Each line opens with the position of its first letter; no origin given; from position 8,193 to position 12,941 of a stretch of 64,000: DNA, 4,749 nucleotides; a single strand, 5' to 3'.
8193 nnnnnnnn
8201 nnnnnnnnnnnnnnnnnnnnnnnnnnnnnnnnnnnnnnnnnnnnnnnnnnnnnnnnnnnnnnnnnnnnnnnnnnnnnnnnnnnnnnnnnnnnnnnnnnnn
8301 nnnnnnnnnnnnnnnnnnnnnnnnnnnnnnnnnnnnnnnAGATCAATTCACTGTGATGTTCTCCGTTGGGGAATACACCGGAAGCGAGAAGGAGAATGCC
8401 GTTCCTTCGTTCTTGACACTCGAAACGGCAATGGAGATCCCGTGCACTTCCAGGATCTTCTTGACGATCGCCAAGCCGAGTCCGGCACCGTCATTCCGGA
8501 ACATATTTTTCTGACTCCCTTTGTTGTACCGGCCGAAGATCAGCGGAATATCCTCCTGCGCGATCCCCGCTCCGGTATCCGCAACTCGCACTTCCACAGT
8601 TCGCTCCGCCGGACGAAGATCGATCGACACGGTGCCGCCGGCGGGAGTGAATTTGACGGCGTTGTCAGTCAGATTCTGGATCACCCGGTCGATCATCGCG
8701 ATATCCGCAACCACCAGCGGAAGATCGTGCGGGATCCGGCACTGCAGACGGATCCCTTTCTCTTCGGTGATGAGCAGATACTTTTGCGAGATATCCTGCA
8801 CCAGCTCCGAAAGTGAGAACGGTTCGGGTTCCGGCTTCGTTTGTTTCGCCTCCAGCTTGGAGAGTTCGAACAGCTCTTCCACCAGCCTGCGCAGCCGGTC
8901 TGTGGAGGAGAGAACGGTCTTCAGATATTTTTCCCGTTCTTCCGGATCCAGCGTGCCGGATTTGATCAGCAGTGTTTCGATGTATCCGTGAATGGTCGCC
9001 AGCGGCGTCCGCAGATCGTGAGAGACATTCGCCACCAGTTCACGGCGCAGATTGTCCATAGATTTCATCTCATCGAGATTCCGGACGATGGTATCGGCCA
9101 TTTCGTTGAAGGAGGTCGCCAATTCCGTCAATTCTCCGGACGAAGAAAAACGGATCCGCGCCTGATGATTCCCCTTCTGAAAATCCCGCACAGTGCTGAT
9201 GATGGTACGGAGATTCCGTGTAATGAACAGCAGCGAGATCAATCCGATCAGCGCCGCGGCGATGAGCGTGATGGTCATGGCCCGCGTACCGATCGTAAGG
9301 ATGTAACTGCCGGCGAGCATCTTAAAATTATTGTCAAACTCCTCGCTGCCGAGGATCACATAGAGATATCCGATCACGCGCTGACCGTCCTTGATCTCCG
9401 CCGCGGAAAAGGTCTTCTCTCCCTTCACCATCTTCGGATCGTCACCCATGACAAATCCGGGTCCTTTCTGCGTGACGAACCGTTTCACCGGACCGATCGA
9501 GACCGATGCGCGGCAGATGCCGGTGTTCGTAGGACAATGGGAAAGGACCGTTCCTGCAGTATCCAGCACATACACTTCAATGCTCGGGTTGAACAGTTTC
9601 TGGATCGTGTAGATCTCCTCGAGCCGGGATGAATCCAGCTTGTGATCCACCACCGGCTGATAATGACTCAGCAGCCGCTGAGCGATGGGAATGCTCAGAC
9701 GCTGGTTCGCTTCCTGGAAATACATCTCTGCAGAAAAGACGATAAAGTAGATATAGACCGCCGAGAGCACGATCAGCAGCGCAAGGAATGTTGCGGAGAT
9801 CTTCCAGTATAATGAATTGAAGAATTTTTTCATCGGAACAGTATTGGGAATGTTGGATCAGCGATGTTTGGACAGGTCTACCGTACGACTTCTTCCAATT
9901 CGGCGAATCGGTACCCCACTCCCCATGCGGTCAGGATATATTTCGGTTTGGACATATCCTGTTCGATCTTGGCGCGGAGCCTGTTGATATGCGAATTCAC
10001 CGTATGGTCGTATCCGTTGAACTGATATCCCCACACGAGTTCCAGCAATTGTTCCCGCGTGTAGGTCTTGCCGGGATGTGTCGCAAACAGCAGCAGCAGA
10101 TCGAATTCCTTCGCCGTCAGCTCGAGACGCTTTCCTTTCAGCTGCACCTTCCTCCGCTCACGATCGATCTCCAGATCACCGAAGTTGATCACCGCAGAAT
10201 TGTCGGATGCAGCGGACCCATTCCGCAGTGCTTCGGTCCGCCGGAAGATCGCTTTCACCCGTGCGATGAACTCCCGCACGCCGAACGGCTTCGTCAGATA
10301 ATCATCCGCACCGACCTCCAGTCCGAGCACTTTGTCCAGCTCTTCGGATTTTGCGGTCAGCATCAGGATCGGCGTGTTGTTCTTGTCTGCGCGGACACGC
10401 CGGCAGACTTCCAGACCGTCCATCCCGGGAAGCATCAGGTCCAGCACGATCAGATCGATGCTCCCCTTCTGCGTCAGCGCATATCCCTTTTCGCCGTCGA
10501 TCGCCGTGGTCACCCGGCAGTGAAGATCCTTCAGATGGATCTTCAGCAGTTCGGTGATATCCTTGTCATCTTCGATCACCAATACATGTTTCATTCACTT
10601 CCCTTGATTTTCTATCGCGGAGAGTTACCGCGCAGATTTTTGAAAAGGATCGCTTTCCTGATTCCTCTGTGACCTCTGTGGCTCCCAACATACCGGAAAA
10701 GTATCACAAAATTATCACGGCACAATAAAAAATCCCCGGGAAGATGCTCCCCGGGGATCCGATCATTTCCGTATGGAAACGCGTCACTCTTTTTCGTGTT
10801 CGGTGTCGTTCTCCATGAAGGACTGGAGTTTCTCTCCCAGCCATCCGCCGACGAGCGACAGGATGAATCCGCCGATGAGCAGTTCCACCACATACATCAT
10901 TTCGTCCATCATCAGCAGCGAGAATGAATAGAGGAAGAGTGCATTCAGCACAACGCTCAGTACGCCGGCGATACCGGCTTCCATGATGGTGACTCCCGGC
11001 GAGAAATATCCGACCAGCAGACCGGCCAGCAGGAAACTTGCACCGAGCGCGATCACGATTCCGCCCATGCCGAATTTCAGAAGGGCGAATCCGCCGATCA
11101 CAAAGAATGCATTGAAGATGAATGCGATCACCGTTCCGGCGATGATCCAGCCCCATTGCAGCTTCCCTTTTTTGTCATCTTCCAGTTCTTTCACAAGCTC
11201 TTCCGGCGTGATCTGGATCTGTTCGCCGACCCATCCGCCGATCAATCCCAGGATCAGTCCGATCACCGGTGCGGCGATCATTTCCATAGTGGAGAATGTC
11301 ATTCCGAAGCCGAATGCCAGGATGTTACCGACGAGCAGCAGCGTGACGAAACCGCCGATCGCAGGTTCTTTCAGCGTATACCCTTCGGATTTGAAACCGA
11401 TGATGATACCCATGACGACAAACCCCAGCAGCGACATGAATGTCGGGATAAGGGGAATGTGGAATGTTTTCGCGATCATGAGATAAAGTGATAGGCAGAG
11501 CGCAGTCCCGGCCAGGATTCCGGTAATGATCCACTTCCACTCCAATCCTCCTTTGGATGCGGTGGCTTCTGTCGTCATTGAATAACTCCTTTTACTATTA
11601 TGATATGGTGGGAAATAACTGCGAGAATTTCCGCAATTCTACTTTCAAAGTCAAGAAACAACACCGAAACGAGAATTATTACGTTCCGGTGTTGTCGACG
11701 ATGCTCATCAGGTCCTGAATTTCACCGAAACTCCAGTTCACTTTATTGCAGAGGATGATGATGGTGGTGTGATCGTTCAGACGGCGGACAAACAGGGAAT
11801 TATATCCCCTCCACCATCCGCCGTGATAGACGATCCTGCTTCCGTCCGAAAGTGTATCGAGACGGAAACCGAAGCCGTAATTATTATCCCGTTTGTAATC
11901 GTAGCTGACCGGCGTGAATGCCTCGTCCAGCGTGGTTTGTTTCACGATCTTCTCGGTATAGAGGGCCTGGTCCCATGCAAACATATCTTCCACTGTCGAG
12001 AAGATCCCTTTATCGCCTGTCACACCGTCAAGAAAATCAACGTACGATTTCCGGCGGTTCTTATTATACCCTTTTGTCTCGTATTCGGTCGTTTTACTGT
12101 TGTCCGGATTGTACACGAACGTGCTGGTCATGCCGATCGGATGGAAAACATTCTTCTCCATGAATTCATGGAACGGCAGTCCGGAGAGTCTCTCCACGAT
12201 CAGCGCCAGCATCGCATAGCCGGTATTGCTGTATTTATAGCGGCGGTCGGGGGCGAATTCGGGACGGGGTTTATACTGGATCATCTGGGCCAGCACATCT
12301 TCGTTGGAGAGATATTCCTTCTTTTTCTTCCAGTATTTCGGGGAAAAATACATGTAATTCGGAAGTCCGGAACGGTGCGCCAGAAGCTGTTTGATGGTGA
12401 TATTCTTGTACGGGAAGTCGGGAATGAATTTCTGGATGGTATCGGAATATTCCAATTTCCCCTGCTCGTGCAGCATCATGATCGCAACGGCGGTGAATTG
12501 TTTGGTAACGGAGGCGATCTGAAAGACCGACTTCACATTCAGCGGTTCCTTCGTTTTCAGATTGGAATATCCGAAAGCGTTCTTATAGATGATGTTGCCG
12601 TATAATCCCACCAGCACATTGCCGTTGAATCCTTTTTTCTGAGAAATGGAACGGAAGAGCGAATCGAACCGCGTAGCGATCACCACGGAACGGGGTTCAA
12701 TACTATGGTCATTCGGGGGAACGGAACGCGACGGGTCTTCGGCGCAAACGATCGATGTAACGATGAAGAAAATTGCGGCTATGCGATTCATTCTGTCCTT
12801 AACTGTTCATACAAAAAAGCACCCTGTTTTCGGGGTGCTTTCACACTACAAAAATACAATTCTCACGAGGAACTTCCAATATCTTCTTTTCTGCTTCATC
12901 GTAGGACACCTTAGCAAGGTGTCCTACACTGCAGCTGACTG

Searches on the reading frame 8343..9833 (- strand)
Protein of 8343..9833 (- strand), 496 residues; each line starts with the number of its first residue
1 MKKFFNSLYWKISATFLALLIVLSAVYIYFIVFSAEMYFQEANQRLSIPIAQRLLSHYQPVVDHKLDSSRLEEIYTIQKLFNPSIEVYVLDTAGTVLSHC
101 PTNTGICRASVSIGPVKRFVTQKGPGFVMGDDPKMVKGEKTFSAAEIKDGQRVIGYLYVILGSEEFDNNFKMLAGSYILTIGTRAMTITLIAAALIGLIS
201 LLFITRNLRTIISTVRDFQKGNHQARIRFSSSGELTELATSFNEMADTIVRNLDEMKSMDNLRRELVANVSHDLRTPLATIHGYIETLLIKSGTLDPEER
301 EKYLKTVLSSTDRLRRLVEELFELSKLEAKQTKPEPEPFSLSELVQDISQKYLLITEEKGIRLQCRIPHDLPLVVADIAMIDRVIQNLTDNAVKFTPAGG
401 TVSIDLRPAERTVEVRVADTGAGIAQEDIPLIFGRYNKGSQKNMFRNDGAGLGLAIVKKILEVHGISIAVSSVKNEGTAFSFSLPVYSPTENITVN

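Call 5: search_protein_families(library=pfam, proteins=[window:8343-9833:-], max_evalue=1)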
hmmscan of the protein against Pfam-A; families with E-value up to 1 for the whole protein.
window:8343-9833:- (496 aa): 6 families
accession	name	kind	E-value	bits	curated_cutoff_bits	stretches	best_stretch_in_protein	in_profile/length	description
PF02518.31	HATPase_c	-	1.6e-25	90.1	26.4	1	377-486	2-109/111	Histidine kinase-, DNA gyrase B-, and HSP90-like ATPase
PF00512.31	HisKA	-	2e-20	73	26.9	1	263-329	2-65/66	His Kinase A (phospho-acceptor) domain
PF00672.30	HAMP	-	3.8e-08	34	25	1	204-249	6-51/53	HAMP domain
PF12998.12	ING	-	0.0043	18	23.9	1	238-320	5-76/102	Inhibitor of growth proteins N-terminal histone-binding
PF13581.12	HATPase_c_2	-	0.011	16.1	27.4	1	395-462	50-110/127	Histidine kinase-like ATPase domain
PF06825.17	HSBP1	-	0.11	12.8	28.6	1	235-261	11-38/51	Heat shock factor binding protein 1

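Call 18: search_protein_families(library=ncbifam, proteins=[window:8343-9833:-], max_evalue=0.00001)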
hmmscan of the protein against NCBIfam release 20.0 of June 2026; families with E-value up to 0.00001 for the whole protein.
window:8343-9833:- (496 aa): 79 families (the best 25 are shown)
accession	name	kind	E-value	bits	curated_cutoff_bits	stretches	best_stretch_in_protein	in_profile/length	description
NF033092.0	HK_WalK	equivalog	2.2e-68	231.3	725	2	249-486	358-594/594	cell wall metabolism sensor histidine kinase WalK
NF046044.1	PnpS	equivalog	6.9e-64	216.3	400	1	250-485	157-390/390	two-component system histidine kinase PnpS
TIGR02966.1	phoR_proteo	equivalog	1.1e-60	205.4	334.2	1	246-483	97-332/333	phosphate regulon sensor histidine kinase PhoR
NF045911.1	TCSHisKinNblS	equivalog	4.1e-55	187.3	1000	2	259-487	384-621/621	two-component system sensor histidine kinase NblS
NF047874.1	MASE3_PAS_HK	subfamily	2.7e-51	175.2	560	1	200-490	357-629/655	MASE3 domain-containing sensor histidine kinase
NF040691.1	MtrAB_MtrB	equivalog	1.9e-50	172.3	450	1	186-487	190-493/507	MtrAB system histidine kinase MtrB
NF008312.0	PRK11100.1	equivalog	1.2e-46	159.5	356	1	142-486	149-474/477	two-component system sensor histidine kinase CreC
NF033091.0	HK_VanS_ACDEFG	equivalog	2.4e-46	158.1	400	1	204-485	18-293/293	vancomycin resistance histidine kinase VanS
NF041735.1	hist_kin_RppB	equivalog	1.8e-44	152.3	400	1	266-485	219-438/438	two-component system sensor histidine kinase RppB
TIGR01386.1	cztS_silS_copS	subfamily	7e-44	150.5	292.55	1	159-485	145-457/457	heavy metal sensor histidine kinase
NF006800.0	PRK09303.1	equivalog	3.3e-43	148.1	342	1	254-488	142-379/383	histidine kinase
NF041210.1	his_kin_PieS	equivalog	1.4e-42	146.3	850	1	190-488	178-472/474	two component system sensor histidine kinase PieS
NF041832.1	near_NosP_CTERM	subfamily_domain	1.5e-42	146.1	400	1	265-489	9-228/370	NahK/ErcS family hybrid sensor histidine kinase/response regulator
NF008468.0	PRK11360.1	equivalog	2.4e-42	145.1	646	1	265-489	398-611/616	two-component system sensor histidine kinase AtoS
NF038297.2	hybrid_HK_HrmK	equivalog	6.6e-42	143.9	725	1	242-490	214-461/607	hybrid histidine kinase/response regulator HrmK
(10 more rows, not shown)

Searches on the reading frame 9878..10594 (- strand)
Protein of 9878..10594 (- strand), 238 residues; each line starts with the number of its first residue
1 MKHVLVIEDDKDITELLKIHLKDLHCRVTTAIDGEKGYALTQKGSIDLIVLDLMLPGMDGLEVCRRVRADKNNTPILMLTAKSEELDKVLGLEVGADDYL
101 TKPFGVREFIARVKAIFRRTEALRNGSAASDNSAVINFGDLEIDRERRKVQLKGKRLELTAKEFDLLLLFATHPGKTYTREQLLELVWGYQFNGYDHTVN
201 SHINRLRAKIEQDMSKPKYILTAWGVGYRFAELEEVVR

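Call 5: search_protein_families(library=pfam, proteins=[window:9878-10594:-], max_evalue=1)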
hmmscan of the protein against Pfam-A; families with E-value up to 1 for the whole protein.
window:9878-10594:- (238 aa): 3 families
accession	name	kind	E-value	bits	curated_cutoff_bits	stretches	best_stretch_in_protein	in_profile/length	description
PF00072.30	Response_reg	-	1.4e-29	102.9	30.2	1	4-113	1-110/111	Response regulator receiver domain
PF00486.34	Trans_reg_C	-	4e-28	97.7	26.2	1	154-230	1-77/77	Transcriptional regulatory protein, C terminal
PF21695.3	GlnR_1st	-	0.063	13.7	27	1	4-114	3-108/111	Transcription regulator GlnR, N-terminal domain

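Call 18: search_protein_families(library=ncbifam, proteins=[window:9878-10594:-], max_evalue=0.00001)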
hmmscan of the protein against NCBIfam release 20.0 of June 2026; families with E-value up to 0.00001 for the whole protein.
window:9878-10594:- (238 aa): 91 families (the best 25 are shown)
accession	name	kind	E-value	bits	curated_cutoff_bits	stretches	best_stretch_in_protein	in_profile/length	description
NF040534.1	resp_reg_YycF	equivalog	4.7e-71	238.7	340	1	2-230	1-227/231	response regulator YycF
NF040689.1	MtrAB_MtrA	equivalog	3.5e-70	235.7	300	1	4-229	1-217/219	MtrAB system response regulator MtrA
NF007005.1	PRK09468.1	equivalog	1.7e-68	230.6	331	1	2-231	4-232/237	osmolarity response regulator transcription factor OmpR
NF045944.1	ResRegRpaBCyano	equivalog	3.1e-66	223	330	1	5-230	1-227/229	response regulator transcription factor RpaB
NF033120.0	vanR_FM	exception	1.6e-65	221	460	1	4-231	6-230/231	vancomycin resistance response regulator transcription factor, VanR-F/VanR-M family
TIGR02154.1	PhoB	equivalog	1.6e-63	214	296.2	1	2-230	3-225/226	phosphate regulon transcriptional regulator PhoB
NF041209.1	resp_regPieR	equivalog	2.9e-63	213.6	450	1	4-233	3-230/231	two component system response regulator PieR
NF033117.2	vanR_ACDEGLN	exception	6.4e-63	212.3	350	1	4-229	1-224/226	VanR-ABDEGLN family response regulator transcription factor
NF041733.1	resp_reg_CseB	equivalog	3.9e-61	206.3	350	1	3-230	2-226/228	two-component system response regulator CseB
NF008296.0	PRK11083.1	equivalog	2.5e-58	197.2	273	1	2-230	4-225/228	two-component system response regulator CreB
NF053854.1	RespRegPhoBBctds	equivalog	5.9e-57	192.6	270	1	4-230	1-224/225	two-component system response regulator PhoB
NF007982.1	PRK10710.1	equivalog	3.4e-56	190.4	380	1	2-230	8-227/235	envelope stress response regulator BaeR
TIGR01387.1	cztR_silR_copR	subfamily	1.2e-52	178.7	279.2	1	4-229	1-217/218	heavy metal response regulator transcription factor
NF008199.0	PRK10955.1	equivalog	1e-51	176.1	341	1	1-229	1-227/232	envelope stress response regulator transcription factor CpxR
NF000401.1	vanR-A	exception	8.8e-50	169.3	500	1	3-230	4-229/231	vancomycin resistance response regulator transcription factor VanR-A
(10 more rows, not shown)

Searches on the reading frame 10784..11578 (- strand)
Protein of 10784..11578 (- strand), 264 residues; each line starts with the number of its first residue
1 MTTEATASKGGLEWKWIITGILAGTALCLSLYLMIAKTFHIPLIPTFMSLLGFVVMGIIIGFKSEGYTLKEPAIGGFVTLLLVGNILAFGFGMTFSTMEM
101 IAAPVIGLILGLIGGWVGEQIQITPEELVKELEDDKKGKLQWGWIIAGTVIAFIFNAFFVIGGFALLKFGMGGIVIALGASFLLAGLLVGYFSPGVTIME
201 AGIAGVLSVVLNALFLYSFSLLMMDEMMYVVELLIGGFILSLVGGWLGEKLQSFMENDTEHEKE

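Call 5: search_protein_families(library=pfam, proteins=[window:10784-11578:-], max_evalue=1)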
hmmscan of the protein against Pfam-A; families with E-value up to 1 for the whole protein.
window:10784-11578:- (264 aa): 2 families
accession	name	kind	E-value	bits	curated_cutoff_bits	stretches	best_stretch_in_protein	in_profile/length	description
PF07235.16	DUF1427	-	0.48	10.9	27.1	1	101-128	25-51/84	Protein of unknown function (DUF1427)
PF17093.10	PBP_N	-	0.99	9.9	30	0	136-169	76-109/138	Penicillin-binding protein N-terminus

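Call 6: search_protein_families(library=ncbifam, proteins=[window:10784-11578:-], max_evalue=1)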
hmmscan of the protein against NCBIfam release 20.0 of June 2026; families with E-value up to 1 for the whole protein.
window:10784-11578:- (264 aa): 2 families
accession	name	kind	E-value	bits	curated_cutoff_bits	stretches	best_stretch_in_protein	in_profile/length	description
NF003960.0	PRK05454.2-3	equivalog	0.14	10.5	829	1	112-211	381-479/659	glucans biosynthesis glucosyltransferase MdoH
NF050055.1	SerProtHtrAMycob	equivalog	0.59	9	800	1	89-120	147-176/502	serine protease HtrA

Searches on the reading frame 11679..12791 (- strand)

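Call 18: search_protein_families(library=ncbifam, proteins=[window:11679-12791:-], max_evalue=0.00001)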
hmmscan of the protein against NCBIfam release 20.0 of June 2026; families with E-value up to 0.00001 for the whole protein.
window:11679-12791:- (370 aa): 43 families (the best 25 are shown)
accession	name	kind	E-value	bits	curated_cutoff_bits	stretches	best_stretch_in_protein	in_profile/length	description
NF009622.0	PRK13128.1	equivalog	3.3e-34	118.3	443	1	42-350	9-314/518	D-aminopeptidase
NF007943.0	PRK10662.1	equivalog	5.4e-25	87.8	266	1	36-289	31-282/380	D-alanyl-D-alanine-carboxypeptidase/endopeptidase AmpH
NF033085.1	bla_class_C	equivalog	8.7e-23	80.7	415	1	43-294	9-250/356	class C beta-lactamase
NF002968.0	PRK03642.1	equivalog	2.5e-21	76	385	1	52-230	52-245/432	penicillin binding protein PBP4B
NF041665.1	blaPSZ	exception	2.5e-19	69.5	850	1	49-302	38-282/379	PSZ family class C beta-lactamase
NF033159.0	blaPAC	exception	1.5e-17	63.5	850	1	62-252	52-231/380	PAC family class C beta-lactamase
NF038238.1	blaBUT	exception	2.5e-17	63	850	1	68-302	60-284/383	BUT family class C beta-lactamase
NF038089.1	blaYRC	exception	3.4e-17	62.5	870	1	55-291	45-271/381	YRC family class C beta-lactamase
NF038366.1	blaSFDC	exception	4.5e-17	62.2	840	1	49-300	39-280/382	SFDC family class C beta-lactamase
NF052559.1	MthAcHydAcmB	equivalog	4.7e-17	61.8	550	2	127-269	116-261/391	methyl acetate hydrolase AcmB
NF033700.1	blaCMA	exception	7.4e-17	61.4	887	1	72-280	56-254/375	CMA family class C beta-lactamase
NF000423.2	blaSRT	exception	8e-17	61.5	860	1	48-285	34-261/378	SRT/SST family class C beta-lactamase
NF041663.1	ampC_Sliq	exception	1.1e-16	60.8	860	1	46-269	32-245/378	cephalosporin-hydrolyzing class C beta-lactamase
NF045671.1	blaPNC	exception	4.8e-16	58.6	750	1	28-296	35-293/401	PNC family class C beta-lactamase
NF000185.2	BlaEC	exception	5.3e-16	58.5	850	1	51-293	38-269/377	BlaEC family class C beta-lactamase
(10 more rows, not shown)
